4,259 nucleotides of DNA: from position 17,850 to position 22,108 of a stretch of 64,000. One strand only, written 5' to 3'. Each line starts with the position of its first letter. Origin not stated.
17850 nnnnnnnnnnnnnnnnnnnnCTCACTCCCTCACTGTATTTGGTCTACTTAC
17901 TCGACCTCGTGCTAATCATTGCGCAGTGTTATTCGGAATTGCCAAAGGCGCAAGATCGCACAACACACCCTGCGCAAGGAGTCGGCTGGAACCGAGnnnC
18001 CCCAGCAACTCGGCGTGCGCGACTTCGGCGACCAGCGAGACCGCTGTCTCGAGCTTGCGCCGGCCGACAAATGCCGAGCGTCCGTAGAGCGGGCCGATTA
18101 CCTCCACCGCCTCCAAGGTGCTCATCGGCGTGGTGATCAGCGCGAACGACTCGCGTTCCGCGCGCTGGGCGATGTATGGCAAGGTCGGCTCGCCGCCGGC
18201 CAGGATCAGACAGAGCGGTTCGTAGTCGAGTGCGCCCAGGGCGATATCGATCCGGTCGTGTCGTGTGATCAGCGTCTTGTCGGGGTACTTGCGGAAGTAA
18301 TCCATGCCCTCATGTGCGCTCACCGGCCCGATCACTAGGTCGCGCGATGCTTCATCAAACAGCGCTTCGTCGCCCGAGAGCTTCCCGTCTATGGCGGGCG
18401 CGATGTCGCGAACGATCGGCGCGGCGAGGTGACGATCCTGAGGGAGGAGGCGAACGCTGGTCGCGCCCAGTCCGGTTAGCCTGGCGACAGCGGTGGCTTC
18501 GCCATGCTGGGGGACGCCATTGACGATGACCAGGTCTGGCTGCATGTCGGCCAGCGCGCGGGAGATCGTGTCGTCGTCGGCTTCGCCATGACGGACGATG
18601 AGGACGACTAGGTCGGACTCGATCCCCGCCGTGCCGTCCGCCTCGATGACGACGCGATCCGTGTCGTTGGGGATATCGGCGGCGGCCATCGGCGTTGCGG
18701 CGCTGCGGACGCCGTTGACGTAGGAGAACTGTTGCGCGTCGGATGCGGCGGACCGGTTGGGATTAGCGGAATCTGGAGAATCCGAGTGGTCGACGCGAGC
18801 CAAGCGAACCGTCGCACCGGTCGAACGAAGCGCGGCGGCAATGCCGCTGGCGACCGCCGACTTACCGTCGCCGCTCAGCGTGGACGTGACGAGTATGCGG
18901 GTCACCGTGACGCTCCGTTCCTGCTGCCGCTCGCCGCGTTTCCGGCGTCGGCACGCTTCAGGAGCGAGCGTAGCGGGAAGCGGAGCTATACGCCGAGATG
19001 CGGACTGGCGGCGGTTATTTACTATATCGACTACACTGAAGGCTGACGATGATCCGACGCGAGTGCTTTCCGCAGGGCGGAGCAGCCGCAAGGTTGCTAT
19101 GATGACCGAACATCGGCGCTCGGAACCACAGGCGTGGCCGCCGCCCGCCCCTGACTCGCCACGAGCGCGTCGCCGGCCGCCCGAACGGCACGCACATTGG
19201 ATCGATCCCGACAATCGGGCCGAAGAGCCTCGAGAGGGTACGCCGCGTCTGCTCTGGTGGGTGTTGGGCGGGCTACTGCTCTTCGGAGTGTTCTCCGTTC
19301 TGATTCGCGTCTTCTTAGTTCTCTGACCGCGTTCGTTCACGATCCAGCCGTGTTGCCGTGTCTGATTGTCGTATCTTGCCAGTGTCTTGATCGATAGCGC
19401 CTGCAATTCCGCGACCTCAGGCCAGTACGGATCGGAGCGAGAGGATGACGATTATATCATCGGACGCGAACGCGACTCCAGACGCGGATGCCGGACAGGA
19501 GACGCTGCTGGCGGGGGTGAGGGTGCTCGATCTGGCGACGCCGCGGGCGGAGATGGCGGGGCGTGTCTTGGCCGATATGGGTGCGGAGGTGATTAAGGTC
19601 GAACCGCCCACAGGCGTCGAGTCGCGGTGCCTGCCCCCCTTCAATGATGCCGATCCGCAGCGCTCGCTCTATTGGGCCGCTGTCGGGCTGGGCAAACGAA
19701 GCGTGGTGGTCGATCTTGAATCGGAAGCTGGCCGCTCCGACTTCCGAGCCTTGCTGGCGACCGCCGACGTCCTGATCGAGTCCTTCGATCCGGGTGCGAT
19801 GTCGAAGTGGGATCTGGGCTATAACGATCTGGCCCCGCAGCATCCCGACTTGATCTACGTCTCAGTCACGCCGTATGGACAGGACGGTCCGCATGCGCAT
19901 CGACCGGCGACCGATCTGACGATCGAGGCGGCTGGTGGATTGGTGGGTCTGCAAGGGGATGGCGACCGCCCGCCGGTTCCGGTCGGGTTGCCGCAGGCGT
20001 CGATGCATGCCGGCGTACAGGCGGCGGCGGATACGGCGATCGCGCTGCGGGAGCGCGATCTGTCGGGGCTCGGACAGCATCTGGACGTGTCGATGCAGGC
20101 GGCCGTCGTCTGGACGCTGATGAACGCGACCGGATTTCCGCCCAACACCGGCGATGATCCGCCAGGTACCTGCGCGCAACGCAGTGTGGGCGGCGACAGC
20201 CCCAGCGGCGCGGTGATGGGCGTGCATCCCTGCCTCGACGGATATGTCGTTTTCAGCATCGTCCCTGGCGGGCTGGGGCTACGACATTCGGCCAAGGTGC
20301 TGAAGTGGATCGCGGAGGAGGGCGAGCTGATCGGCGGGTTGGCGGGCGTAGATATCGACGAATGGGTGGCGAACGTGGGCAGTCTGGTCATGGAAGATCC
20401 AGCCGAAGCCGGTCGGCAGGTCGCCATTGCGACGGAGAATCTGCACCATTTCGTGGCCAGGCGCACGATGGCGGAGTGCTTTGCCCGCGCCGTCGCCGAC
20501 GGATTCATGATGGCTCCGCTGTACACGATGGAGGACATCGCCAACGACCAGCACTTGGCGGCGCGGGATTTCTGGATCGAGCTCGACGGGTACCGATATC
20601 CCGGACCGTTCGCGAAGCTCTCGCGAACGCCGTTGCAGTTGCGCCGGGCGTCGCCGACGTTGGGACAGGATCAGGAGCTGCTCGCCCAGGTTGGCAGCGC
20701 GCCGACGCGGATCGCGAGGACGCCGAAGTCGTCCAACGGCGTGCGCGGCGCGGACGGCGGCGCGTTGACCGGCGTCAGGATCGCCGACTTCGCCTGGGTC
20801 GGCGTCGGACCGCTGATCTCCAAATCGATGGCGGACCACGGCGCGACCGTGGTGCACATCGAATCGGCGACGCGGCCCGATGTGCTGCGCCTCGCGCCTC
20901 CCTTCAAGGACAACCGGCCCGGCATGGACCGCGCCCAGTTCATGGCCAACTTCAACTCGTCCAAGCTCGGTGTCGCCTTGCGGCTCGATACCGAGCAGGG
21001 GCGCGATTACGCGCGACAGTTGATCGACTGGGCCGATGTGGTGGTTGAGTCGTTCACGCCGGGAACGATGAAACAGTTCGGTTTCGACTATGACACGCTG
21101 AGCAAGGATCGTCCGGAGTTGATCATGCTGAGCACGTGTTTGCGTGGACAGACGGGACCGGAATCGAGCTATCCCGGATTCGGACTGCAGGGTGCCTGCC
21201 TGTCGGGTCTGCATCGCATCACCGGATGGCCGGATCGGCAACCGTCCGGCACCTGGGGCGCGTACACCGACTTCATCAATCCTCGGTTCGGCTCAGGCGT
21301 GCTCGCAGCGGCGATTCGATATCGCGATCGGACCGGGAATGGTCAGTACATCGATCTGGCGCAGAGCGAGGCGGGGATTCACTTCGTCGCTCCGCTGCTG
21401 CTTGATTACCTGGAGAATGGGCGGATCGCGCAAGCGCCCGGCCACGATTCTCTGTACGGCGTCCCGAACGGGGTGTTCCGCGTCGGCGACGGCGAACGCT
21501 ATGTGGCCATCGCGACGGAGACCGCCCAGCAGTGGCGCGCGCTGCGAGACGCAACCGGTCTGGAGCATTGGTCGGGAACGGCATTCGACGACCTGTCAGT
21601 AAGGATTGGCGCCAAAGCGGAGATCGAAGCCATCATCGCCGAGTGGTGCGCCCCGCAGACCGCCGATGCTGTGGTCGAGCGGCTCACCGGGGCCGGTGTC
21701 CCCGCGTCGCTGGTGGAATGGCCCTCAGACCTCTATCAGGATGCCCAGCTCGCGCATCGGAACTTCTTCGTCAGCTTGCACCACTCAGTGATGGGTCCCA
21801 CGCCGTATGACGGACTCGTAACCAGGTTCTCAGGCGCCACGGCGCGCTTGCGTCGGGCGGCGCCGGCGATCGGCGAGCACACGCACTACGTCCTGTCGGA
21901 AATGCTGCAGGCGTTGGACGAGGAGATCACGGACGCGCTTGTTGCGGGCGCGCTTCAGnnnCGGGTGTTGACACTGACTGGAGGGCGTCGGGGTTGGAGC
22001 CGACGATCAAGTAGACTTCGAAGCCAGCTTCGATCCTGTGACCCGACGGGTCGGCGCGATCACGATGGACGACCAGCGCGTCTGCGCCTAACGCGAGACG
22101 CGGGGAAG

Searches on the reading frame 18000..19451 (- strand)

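Call 41: search_protein_families(library=pfam, proteins=[window:18000-19451:-], max_evalue=0.0001)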
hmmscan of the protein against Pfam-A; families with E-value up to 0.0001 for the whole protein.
window:18000-19451:- (484 aa): 1 family
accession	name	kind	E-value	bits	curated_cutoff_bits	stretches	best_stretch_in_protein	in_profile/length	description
PF07085.17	DRTGG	-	2.1e-11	44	25.2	1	349-452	1-102/105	DRTGG domain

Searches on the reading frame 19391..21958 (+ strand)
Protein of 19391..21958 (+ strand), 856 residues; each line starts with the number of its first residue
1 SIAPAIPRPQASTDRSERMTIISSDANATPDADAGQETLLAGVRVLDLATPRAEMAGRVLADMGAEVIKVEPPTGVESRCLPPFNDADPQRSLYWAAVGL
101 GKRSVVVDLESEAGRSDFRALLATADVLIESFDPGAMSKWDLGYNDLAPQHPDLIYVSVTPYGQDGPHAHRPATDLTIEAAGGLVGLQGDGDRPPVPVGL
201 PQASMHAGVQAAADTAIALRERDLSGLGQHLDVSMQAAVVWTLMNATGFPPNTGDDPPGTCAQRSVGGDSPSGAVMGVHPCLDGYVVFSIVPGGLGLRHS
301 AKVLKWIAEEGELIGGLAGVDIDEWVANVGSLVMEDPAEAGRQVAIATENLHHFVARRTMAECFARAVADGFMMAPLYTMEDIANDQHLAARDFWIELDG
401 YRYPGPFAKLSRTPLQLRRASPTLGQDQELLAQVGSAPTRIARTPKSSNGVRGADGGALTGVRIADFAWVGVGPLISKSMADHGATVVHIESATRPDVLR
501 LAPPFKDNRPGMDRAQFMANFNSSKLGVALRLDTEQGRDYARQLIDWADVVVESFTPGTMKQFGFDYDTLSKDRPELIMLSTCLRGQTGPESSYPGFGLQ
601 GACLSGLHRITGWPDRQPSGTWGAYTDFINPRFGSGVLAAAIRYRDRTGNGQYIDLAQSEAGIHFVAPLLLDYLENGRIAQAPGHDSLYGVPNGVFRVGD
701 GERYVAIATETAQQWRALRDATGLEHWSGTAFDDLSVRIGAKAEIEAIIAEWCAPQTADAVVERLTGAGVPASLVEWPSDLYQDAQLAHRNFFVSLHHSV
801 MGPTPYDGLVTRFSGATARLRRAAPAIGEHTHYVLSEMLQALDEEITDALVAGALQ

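Call 27: search_protein_families(library=pfam, proteins=[window:19391-21958:+], max_evalue=0.0001)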
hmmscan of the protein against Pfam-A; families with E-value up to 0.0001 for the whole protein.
window:19391-21958:+ (856 aa): 1 family
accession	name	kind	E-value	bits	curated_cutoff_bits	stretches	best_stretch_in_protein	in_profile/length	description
PF02515.22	CoA_transf_3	-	8.3e-167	555.3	23.3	2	459-831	1-366/366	CoA-transferase family III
